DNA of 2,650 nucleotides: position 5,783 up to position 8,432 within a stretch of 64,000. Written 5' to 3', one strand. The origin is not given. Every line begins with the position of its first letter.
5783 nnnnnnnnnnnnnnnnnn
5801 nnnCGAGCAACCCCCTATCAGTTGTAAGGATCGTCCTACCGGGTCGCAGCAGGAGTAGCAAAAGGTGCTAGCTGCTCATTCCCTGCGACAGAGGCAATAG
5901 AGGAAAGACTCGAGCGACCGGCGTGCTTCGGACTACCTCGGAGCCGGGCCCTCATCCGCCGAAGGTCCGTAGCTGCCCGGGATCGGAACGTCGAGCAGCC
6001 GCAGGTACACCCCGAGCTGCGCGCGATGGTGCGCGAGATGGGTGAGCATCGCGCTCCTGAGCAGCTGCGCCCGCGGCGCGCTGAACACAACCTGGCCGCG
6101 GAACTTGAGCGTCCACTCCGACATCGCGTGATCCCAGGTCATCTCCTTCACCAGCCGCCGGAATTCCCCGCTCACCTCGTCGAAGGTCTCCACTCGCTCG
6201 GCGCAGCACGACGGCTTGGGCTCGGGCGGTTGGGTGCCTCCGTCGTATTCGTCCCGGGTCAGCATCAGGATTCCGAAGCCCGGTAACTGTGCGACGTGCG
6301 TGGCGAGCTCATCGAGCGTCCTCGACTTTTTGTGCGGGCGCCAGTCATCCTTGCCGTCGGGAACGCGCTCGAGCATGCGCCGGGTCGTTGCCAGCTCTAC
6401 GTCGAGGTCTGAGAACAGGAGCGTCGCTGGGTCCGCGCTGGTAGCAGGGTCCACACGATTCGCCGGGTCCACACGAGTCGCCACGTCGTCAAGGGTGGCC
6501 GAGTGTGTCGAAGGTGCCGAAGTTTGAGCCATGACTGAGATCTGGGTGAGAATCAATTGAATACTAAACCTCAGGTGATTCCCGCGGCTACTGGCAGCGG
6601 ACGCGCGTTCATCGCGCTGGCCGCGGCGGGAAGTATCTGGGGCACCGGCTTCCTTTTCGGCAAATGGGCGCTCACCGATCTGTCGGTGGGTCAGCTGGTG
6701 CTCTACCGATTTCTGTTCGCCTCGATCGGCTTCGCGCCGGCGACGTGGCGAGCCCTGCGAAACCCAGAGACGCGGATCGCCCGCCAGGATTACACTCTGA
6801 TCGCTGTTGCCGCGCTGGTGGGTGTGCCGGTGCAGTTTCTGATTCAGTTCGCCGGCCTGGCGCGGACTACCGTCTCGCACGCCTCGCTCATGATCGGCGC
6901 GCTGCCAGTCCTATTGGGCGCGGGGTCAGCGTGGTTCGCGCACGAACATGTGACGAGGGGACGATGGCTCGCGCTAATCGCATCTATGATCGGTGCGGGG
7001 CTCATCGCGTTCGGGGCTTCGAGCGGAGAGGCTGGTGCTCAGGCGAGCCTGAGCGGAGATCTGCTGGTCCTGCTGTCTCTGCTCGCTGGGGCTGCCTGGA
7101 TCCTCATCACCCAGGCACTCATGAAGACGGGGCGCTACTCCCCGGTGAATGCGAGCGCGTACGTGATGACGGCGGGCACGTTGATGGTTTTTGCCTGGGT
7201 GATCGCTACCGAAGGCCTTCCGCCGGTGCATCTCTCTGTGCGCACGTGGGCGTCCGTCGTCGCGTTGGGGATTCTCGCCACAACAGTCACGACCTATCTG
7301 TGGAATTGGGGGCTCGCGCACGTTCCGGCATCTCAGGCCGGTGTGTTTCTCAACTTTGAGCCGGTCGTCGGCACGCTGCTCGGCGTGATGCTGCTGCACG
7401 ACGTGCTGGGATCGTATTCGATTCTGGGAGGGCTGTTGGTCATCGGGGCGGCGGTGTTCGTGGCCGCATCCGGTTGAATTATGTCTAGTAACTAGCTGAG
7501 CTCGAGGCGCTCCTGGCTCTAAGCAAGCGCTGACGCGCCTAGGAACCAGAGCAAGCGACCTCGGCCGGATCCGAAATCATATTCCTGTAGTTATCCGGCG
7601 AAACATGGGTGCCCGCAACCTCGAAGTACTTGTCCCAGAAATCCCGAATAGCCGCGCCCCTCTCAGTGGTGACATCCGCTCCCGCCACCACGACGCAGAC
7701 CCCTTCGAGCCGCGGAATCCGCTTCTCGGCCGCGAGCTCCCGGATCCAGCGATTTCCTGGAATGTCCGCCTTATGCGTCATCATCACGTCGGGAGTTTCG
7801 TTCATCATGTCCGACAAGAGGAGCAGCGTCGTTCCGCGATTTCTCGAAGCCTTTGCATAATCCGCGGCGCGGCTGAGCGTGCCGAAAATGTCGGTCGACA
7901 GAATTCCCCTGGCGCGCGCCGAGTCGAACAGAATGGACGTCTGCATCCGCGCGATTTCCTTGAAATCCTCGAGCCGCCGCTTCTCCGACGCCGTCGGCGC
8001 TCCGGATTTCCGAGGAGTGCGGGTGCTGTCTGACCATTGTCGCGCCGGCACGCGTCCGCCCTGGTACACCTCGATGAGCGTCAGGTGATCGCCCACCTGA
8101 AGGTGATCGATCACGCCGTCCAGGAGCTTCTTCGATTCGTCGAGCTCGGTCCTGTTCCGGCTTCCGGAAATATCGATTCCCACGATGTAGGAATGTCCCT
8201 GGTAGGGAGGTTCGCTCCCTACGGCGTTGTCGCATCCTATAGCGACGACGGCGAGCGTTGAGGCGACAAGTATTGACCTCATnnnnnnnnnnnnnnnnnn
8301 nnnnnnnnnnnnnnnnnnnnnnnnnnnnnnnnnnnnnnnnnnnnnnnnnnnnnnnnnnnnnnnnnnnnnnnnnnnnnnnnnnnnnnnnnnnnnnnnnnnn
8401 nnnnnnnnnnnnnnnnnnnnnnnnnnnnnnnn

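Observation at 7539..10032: Two-gene operon: 4-TM coiled-coil membrane protein plus MIDAS-bearing vWA lipoprotein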

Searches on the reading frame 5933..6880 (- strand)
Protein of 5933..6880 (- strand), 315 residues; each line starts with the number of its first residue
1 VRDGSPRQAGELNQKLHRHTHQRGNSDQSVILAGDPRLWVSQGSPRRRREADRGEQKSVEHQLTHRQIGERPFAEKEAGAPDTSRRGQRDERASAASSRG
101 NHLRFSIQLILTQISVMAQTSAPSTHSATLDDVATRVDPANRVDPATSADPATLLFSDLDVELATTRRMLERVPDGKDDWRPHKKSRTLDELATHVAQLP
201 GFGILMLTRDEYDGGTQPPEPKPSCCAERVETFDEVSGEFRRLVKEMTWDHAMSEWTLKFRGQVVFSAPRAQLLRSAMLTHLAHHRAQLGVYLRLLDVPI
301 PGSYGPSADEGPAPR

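Call 30: search_protein_families(library=pfam, proteins=[window:5933-6880:-], max_evalue=0.001)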
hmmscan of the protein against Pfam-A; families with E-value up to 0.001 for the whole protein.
window:5933-6880:- (315 aa): 1 family
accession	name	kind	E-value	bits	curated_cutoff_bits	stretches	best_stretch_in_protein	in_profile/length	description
PF05163.17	DinB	-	3.4e-05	24.3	23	1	162-308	15-157/165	DinB family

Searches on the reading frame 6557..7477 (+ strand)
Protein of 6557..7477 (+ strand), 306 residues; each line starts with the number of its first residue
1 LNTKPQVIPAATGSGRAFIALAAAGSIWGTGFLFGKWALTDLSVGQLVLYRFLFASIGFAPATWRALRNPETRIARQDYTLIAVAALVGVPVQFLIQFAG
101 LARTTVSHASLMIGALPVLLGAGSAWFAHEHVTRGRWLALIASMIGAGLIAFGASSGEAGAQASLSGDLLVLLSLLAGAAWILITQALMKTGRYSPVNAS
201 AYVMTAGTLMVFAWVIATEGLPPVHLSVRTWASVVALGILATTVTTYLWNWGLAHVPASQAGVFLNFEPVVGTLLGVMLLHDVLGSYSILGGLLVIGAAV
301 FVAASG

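Call 30: search_protein_families(library=pfam, proteins=[window:6557-7477:+], max_evalue=0.001)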
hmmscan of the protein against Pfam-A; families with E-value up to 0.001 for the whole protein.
window:6557-7477:+ (306 aa): 1 family
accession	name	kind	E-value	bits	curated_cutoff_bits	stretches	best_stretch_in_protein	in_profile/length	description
PF00892.27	EamA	-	1.1e-34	120.1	28.2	2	166-302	2-133/135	EamA-like transporter family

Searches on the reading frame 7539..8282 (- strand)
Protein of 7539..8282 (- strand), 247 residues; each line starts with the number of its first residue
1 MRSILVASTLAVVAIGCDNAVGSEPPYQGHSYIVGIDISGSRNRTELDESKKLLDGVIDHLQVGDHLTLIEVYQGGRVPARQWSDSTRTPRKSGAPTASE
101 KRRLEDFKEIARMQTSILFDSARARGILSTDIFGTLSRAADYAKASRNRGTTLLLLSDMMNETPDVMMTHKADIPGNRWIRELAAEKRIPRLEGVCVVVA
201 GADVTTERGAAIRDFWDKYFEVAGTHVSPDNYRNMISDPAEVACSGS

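Call 3: search_protein_families(library=pfam, proteins=[window:7539-8282:-], max_evalue=1)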
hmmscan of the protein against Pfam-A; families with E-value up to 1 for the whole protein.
window:7539-8282:- (247 aa): 0 families

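Call 4: search_protein_families(library=padloc, proteins=[window:7539-8282:-], max_evalue=1)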
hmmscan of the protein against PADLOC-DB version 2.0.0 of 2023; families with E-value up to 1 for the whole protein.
window:7539-8282:- (247 aa): 0 families

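Call 5: search_protein_families(library=ncbifam, proteins=[window:7539-8282:-], max_evalue=1)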
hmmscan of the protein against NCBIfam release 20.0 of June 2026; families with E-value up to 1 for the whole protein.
window:7539-8282:- (247 aa): 0 families

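Call 6: find_homologous_proteins(query=window:7539-8282:-, max_evalue=0.001)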
Query window:7539-8282:- (247 aa): 332 proteins with E <= 0.001 among 2255 candidates; the best 120 are listed.
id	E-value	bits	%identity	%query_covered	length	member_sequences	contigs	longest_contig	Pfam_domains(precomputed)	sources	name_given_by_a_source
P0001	1.2e-150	518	95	99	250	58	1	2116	-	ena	-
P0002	6.7e-149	512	93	100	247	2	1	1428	-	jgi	jgi:hypothetical protein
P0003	4.3e-146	503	92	100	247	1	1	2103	-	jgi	jgi:hypothetical protein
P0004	6.3e-145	499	91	100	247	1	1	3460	-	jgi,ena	-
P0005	7.3e-144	495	90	100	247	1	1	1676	-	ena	-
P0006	5.7e-143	492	91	99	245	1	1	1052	-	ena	-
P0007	5.8e-143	492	90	99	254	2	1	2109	-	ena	-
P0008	3.0e-141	487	89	100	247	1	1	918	-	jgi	jgi:hypothetical protein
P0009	2.5e-138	477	88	99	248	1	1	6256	-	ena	-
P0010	4.5e-132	457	83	99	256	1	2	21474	-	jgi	jgi:hypothetical protein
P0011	1.0e-128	446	82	99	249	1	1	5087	-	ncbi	-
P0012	4.8e-128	444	81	100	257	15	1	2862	-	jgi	jgi:hypothetical protein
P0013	5.0e-128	444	83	99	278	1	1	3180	-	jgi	jgi:hypothetical protein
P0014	8.0e-128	443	81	99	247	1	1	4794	-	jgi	jgi:hypothetical protein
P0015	2.9e-126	438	79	100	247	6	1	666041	-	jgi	jgi:hypothetical protein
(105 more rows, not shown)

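Call 18: predict_structure(alignment_id=A1)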
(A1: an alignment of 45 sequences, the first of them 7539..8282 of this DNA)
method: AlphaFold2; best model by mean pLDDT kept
length: 247 residues; sequences in the alignment: 45
mean_pLDDT: 77.2   pTM: 0.77
mean pLDDT of the five models: 77.2, 74.4, 72.9, 69.4, 67.2
residues with pLDDT >= 90: 50; 70-90: 137; 50-70: 35; < 50: 25
segments of 3 or more residues with pLDDT < 50: 1-23
pLDDT, mean of each block of 10 residues (from residue 1): 43 38 62 84 82 91 89 64 72 77 91 86 71 88 84 84 63 79 88 90 80 89 88 79 63
secondary structure, 60 per line:
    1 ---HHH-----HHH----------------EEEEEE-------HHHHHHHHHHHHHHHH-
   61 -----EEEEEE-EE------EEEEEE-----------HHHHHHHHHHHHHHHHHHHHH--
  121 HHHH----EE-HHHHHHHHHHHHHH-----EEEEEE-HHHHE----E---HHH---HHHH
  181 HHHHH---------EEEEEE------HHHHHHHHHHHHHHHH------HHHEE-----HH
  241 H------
elements in order: E31-36 H44-59 E66-71 E81-86 H98-118 H121-124 H132-145 E151-156 H158-161 H177-185 E195-200 H207-222

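Call 21: fold_search(model_id=the predicted structure, library=pdb)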
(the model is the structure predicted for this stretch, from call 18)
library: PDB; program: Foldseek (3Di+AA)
matches with E <= 10: 601; with E <= 0.001: 48
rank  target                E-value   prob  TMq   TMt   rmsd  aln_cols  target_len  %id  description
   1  9c4f_I                7.2e-06  1.00  0.42  0.53   6.9       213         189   16  Infectious B19V capsid (released 2024-10-16)
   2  6fpy_B                2.2e-05  1.00  0.43  0.20   7.3       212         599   15  Inter-alpha-inhibitor heavy chain 1, wild type (released 2019-02-27)
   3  6fpy_A                3.7e-05  1.00  0.44  0.21   7.1       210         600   15  Inter-alpha-inhibitor heavy chain 1, wild type (released 2019-02-27)
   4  4fx5                  5.9e-05  1.00  0.37  0.23  10.7       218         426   16  von Willebrand factor type A from Catenulispora acidiphila (released 2012-07-18)
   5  8s05_B                8.3e-05  1.00  0.43  0.29   5.9       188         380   16  ArnAB complex an archaeal ortholog of the Sec23/24 core motif (released 2025-10-29)
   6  6fpz_A                8.3e-05  1.00  0.43  0.20   7.3       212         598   15  Inter-alpha-inhibitor heavy chain 1, D298A (released 2019-02-27)
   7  8s05_A                1.3e-04  1.00  0.42  0.29   8.2       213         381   15  ArnAB complex an archaeal ortholog of the Sec23/24 core motif (released 2025-10-29)
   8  1fe8_C                1.3e-04  1.00  0.40  0.49   7.5       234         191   17  CRYSTAL STRUCTURE OF THE VON WILLEBRAND FACTOR A3 DOMAIN IN COMPLEX WITH A FAB FRAGMENT OF IGG RU5 THAT INHIBITS COLLA (released 2001-04-04)
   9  4c2a_A                1.4e-04  1.00  0.42  0.50   7.0       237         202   14  Crystal Structure of High-Affinity von Willebrand Factor A1 domain with R1306Q and I1309V Mutations in Complex with Hi (released 2014-01-08)
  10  4hqf                  1.7e-04  1.00  0.37  0.43   8.7       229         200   15  Crystal structure of Plasmodium falciparum TRAP, I4 form (released 2012-12-26)
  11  4c2b_C                1.8e-04  1.00  0.40  0.47   7.3       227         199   14  Crystal Structure of High-Affinity von Willebrand Factor A1 domain with Disulfide Mutation in Complex with High Affini (released 2014-01-08)
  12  9t3y_A                2.0e-04  1.00  0.41  0.16   6.3       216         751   14  Cryo-EM structure of alphaM/beta2:C3d-anti-CR3-Nb headpiece complex (HPO2 3D class reconstruction) (released 2026-03-25)
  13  1u0o_C                2.1e-04  1.00  0.42  0.51   6.8       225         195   15  The mouse von Willebrand Factor A1-botrocetin complex (released 2005-04-19)
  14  1oak_A                2.2e-04  1.00  0.42  0.51   7.1       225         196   13  CRYSTAL STRUCTURE OF THE VON WILLEBRAND FACTOR (VWF) A1 DOMAIN IN COMPLEX WITH THE FUNCTION BLOCKING NMC-4 FAB (released 1998-10-21)
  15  4c29_A                2.7e-04  1.00  0.39  0.46   7.4       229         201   13  Crystal Structure of High-Affinity von Willebrand Factor A1 domain with Disulfide Mutation (released 2014-01-08)
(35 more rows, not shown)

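Call 22: search_solved_structures(query=A1, max_evalue=10, show_alignments=2)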
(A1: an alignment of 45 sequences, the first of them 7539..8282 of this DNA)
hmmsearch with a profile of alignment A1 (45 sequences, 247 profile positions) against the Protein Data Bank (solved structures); distinct sequences matched with E-value up to 10: 1.
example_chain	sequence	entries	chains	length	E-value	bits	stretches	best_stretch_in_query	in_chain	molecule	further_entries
6v39_2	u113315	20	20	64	0.48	13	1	177-208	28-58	50S ribosomal protein L35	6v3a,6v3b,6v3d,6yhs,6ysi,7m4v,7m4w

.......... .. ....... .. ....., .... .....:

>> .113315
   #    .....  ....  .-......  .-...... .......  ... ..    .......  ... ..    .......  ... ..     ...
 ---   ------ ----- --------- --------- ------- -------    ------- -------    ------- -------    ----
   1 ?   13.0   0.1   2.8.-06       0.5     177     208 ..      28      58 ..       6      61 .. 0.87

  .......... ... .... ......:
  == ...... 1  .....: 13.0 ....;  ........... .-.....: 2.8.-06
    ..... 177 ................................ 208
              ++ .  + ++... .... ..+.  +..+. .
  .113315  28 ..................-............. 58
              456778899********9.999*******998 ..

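Call 52: search_protein_families(library=pfam, alignment_id=A7, max_evalue=1)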
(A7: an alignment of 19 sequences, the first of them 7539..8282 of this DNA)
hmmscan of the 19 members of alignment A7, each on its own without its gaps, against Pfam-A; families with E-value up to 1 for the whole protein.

A. member 1, window:7539-8282:- (247 aa): 0 families

B. families by the number of members that match (of 19 scanned): 5 families
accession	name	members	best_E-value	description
PF00092.34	VWA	5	0.007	von Willebrand factor type A domain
PF13519.12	VWA_2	3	0.015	von Willebrand factor type A domain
PF23786.1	Baseplate_wedge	1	0.19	Phage baseplate wedge subunit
PF22290.1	DmmA-like_N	1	0.2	Dimethylamine monooxygenase subunit DmmA-like, N-terminal domain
PF10762.14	DUF2583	1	0.23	Protein of unknown function (DUF2583)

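Call 53: search_solved_structures(query=A7, max_evalue=10, show_alignments=3)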
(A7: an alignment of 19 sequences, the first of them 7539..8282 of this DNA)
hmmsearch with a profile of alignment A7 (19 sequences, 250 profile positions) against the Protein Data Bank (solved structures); distinct sequences matched with E-value up to 10: 28.
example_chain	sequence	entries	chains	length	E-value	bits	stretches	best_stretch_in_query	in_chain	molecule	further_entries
9han_C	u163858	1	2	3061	0.00017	24.2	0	27-96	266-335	Collagen type VI alpha 3 chain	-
1fe8_A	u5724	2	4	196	0.017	17.7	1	29-86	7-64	VON WILLEBRAND FACTOR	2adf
4dmu_B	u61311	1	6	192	0.026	17.1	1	31-86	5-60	von Willebrand factor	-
6fpy_A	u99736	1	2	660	0.032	16.8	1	28-74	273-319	Inter-alpha-trypsin inhibitor heavy chain H1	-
1atz_A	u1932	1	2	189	0.032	16.8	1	32-86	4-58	VON WILLEBRAND FACTOR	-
1ao3_A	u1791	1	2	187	0.037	16.6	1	32-86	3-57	VON WILLEBRAND FACTOR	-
8s05_A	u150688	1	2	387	0.1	15.1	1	29-142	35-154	Conserved protein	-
4wdr_A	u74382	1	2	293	0.21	14.1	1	49-81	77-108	Haloalkane dehalogenase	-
5lka_A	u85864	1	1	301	0.22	14.1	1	49-81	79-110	Haloalkane dehalogenase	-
9c4f_I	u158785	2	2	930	0.23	14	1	31-79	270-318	Inter-alpha-trypsin inhibitor heavy chain H4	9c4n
4h7e_A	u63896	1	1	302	0.3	13.6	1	49-80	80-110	Haloalkane dehalogenase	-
2jee_A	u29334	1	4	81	0.32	13.5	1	68-124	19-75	CELL DIVISION PROTEIN ZAPB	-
4h7i_A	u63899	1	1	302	0.36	13.3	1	49-77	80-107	Haloalkane dehalogenase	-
4h7f_A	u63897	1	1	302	0.37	13.3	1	49-77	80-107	Haloalkane dehalogenase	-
4h77_A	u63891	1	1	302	0.37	13.3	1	49-76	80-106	Haloalkane dehalogenase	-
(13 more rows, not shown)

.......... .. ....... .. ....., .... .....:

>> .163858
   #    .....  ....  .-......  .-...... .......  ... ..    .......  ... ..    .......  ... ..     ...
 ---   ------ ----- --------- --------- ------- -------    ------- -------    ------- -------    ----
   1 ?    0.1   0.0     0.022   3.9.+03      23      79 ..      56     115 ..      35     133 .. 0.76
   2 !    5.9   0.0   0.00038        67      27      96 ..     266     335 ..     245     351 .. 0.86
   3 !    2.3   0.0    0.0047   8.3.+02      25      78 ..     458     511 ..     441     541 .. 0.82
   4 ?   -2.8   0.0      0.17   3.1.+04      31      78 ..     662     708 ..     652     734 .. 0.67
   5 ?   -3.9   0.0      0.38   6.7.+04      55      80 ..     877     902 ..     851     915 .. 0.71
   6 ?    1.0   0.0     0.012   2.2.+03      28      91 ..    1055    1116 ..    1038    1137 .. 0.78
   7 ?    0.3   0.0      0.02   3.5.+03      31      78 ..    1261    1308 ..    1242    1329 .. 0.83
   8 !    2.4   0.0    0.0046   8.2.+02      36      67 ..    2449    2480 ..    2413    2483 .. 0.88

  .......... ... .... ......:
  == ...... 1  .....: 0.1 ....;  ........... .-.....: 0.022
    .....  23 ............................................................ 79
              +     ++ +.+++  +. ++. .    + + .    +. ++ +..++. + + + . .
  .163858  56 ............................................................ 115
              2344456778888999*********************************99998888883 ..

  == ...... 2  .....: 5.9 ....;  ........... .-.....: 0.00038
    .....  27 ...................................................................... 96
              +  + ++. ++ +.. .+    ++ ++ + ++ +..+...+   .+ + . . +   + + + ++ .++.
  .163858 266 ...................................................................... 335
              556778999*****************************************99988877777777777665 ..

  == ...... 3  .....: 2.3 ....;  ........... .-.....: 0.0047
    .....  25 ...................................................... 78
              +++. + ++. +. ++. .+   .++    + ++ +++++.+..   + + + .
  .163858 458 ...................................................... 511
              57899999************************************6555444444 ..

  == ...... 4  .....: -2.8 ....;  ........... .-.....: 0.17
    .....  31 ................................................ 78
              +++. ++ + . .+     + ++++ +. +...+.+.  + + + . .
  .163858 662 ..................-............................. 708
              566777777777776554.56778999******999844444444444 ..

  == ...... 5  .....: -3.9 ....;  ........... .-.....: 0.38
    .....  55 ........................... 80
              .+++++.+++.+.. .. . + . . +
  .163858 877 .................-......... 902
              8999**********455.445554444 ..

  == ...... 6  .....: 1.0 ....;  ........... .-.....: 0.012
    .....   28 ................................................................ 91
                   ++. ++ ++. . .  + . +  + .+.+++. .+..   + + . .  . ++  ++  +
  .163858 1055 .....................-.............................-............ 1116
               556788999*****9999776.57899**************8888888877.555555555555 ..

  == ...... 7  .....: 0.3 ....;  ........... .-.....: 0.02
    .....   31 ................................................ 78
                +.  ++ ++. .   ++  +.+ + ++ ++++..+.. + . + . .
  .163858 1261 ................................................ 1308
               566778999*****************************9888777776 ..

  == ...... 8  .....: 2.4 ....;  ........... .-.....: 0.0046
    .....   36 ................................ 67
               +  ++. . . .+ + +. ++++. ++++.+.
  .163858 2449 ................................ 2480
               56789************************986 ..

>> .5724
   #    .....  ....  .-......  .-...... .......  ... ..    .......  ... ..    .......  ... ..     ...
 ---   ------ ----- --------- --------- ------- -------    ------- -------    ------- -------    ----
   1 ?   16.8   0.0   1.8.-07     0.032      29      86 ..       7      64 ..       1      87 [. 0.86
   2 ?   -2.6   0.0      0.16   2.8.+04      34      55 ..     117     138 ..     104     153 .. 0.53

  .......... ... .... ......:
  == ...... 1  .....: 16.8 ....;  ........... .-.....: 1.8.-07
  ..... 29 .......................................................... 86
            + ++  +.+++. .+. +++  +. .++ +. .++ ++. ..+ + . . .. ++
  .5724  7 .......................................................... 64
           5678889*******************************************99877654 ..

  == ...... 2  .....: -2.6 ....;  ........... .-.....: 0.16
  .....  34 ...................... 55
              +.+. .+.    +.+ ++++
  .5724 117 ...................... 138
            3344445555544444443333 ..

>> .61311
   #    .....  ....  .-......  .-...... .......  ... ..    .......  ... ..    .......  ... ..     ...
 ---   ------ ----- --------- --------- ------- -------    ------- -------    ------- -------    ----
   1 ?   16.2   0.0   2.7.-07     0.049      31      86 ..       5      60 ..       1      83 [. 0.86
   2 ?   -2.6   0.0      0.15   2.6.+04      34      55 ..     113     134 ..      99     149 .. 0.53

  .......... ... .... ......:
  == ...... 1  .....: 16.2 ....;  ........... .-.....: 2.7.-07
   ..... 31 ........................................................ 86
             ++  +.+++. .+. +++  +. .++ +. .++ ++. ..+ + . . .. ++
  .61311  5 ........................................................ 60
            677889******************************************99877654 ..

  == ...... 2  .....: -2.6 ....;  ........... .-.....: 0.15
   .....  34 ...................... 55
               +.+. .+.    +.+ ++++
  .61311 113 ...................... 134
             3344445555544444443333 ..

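Call 76: search_protein_families(library=phrogs, proteins=[window:7539-8282:-], max_evalue=0.01)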
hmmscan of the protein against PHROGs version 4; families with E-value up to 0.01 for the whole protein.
window:7539-8282:- (247 aa): 0 families
